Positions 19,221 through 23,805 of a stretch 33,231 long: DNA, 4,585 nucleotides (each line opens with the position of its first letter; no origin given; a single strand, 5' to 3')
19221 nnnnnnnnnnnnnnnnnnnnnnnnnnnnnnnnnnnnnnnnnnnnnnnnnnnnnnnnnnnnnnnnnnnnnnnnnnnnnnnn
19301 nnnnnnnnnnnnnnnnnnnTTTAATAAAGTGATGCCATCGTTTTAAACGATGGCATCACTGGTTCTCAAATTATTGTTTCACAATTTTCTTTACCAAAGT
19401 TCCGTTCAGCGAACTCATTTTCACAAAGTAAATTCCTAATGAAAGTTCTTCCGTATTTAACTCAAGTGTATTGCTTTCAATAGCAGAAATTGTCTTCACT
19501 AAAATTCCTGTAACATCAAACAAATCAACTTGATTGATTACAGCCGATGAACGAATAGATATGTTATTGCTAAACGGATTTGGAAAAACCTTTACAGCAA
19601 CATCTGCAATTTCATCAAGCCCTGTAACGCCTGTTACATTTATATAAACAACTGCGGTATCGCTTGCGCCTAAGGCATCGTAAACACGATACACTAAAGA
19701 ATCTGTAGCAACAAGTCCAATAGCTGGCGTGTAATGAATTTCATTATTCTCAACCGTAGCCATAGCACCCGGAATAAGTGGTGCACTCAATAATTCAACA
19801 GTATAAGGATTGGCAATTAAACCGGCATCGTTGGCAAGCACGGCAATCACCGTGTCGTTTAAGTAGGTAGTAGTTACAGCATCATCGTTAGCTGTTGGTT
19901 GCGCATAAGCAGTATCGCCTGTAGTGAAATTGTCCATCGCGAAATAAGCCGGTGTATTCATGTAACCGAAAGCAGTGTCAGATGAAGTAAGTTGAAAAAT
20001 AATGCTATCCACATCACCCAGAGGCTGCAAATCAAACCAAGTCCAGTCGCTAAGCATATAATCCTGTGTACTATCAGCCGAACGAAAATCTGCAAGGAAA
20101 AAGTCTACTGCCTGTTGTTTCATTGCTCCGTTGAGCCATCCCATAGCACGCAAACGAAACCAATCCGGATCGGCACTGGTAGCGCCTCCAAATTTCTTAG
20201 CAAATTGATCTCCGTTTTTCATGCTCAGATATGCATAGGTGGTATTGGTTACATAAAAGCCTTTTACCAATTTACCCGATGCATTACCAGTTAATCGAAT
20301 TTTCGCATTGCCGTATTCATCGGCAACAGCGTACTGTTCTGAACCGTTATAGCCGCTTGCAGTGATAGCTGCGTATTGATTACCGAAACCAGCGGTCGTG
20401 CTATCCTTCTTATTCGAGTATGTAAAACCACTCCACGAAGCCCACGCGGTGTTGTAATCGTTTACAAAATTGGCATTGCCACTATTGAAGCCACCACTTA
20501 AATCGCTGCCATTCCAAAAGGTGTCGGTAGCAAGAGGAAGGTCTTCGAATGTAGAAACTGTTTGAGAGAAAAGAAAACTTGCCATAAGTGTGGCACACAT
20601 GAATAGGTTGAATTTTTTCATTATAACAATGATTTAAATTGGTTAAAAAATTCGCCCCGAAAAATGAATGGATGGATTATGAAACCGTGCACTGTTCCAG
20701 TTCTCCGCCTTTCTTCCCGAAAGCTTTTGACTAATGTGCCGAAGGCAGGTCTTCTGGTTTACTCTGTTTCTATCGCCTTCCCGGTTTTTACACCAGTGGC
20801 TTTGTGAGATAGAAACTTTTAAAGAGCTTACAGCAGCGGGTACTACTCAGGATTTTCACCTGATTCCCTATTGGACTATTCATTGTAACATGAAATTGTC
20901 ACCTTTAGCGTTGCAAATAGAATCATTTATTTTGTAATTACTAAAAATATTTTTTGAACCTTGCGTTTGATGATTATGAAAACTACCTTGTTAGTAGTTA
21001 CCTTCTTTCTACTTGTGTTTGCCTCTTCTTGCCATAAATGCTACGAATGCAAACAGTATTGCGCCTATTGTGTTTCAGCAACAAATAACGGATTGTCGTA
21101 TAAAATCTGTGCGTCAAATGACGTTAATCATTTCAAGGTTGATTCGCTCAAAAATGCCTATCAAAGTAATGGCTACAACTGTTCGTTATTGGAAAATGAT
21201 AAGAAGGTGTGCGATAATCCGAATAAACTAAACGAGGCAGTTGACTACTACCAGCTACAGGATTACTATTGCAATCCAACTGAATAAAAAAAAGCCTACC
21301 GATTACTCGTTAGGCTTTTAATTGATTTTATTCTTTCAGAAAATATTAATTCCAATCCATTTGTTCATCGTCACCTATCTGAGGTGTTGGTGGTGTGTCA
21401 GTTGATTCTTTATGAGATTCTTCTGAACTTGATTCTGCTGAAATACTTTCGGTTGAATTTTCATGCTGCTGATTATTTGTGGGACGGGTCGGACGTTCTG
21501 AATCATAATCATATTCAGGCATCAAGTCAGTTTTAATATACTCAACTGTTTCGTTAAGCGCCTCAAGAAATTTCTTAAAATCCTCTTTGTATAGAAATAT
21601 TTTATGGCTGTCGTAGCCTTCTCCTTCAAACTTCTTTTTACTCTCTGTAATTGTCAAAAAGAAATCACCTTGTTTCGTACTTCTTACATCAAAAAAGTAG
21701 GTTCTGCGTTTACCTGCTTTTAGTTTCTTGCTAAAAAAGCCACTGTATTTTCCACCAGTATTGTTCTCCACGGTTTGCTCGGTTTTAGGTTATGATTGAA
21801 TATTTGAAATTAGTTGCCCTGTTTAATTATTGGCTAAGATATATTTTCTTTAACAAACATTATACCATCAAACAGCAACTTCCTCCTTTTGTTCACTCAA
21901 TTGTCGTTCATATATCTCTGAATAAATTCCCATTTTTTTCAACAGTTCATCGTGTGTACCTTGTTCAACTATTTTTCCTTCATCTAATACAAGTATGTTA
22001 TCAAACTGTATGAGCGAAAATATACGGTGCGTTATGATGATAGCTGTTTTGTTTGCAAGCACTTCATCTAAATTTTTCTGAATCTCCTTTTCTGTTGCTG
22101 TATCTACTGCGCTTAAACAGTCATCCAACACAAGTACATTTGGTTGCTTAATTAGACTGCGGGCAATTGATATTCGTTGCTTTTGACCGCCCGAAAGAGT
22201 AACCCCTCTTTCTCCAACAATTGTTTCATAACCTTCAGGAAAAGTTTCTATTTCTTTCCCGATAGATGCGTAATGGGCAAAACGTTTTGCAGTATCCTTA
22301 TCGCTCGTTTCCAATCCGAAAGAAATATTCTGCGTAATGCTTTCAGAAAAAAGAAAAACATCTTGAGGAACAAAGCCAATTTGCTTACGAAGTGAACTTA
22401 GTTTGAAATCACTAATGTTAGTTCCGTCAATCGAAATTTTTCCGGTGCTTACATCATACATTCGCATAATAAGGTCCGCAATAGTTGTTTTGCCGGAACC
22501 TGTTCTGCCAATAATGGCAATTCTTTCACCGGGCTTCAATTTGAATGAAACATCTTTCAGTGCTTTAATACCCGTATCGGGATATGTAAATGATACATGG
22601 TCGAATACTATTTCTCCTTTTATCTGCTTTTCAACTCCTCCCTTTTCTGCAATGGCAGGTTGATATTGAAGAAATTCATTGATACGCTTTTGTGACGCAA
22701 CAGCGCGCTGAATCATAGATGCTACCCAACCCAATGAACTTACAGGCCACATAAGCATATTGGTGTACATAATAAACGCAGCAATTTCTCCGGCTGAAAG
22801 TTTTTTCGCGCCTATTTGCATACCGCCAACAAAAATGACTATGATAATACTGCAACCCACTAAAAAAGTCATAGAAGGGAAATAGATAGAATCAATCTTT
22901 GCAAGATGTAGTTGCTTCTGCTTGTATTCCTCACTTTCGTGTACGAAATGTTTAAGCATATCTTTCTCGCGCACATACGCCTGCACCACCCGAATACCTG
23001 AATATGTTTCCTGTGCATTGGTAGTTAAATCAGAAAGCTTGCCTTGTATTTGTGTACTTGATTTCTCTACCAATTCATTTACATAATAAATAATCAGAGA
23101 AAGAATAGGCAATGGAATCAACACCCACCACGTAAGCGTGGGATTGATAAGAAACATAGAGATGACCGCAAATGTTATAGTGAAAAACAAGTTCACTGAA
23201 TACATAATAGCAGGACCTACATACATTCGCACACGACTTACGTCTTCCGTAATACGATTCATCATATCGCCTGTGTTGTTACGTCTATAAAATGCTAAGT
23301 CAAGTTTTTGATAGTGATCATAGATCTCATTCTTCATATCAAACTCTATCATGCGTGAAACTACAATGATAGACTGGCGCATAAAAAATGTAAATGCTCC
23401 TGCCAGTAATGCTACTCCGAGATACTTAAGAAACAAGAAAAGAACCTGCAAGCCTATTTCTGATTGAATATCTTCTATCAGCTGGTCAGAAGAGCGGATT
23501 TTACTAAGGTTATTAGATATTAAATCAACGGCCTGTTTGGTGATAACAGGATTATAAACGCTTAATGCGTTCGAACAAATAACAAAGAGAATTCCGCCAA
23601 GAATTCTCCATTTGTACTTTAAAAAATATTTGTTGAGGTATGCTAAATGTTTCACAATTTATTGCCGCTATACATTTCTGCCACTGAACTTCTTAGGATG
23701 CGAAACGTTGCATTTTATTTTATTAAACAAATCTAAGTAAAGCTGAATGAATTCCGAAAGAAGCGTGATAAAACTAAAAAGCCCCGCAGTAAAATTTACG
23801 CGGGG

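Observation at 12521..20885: Cobalamin-riboswitch-led seven-gene uptake operon whose two leader genes are T9SS cargo rather than lipoproteins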

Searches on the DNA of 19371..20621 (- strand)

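Call 44: search_rna_families(sources=[L001, L005, L008, L020, L044, L021, L017], threshold=gathering)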
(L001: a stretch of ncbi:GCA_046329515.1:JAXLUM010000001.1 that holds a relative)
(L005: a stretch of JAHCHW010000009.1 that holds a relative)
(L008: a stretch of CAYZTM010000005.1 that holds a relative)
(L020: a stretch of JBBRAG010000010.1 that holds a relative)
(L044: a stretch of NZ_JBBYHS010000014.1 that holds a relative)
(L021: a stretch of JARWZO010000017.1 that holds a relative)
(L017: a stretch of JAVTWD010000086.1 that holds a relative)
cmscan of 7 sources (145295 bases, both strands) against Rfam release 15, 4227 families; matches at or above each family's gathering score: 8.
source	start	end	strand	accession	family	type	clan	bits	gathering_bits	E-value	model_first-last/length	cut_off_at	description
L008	8616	8812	+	RF00174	Cobalamin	Cis-reg; riboswitch;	CL00101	104.5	31.5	1e-24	1-189/189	no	Cobalamin riboswitch aptamer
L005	8377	8578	+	RF00174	Cobalamin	Cis-reg; riboswitch;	CL00101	104.2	31.5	1.2e-24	1-189/189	no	Cobalamin riboswitch aptamer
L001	9683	9881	+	RF00174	Cobalamin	Cis-reg; riboswitch;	CL00101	103.6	31.5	1.7e-24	1-189/189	no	Cobalamin riboswitch aptamer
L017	9488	9681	+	RF00174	Cobalamin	Cis-reg; riboswitch;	CL00101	102.4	31.5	4e-24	1-189/189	no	Cobalamin riboswitch aptamer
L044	6719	6950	+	RF00174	Cobalamin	Cis-reg; riboswitch;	CL00101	94.9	31.5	5.4e-22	1-189/189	no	Cobalamin riboswitch aptamer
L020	6788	6991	+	RF00174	Cobalamin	Cis-reg; riboswitch;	CL00101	87.5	31.5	6.9e-20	1-189/189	no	Cobalamin riboswitch aptamer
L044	14554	14631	+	RF01705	Flavo-1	Gene; sRNA;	-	61.7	42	1.1e-10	1-76/76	no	Flavo-1 RNA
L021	9307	9439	+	RF00174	Cobalamin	Cis-reg; riboswitch;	CL00101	43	31.5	3.9e-07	1-189/189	no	Cobalamin riboswitch aptamer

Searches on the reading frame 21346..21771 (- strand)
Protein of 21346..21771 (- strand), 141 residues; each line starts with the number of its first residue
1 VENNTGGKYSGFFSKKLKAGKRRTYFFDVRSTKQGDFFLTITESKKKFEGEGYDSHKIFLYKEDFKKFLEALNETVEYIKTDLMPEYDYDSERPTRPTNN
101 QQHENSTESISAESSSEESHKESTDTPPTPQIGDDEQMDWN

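Call 52: search_protein_families(library=pfam, proteins=[window:21346-21771:-], max_evalue=0.001)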
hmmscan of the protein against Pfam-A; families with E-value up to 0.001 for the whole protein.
window:21346-21771:- (141 aa): 1 family
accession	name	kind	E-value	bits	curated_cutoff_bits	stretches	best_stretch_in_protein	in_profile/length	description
PF11680.14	DUF3276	-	6.3e-32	110.9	23.1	1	8-118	8-124/131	Protein of unknown function (DUF3276)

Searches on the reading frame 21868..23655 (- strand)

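Call 52: search_protein_families(library=pfam, proteins=[window:21868-23655:-], max_evalue=0.001)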
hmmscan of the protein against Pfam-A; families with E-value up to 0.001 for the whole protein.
window:21868-23655:- (595 aa): 4 families
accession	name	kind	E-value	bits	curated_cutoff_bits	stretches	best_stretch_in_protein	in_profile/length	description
PF00664.28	ABC_membrane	-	9.1e-49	167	28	1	21-305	4-274/274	ABC transporter transmembrane region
PF00005.33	ABC_tran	-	3.6e-32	112.3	25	1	366-514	1-136/137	ABC transporter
PF02463.25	SMC_N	-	9e-06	25.7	40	0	400-551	104-205/220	RecF/RecN/SMC N terminal domain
PF20720.3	nSTAND3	-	3.4e-05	24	27.2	0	365-419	6-59/155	Novel STAND NTPase 3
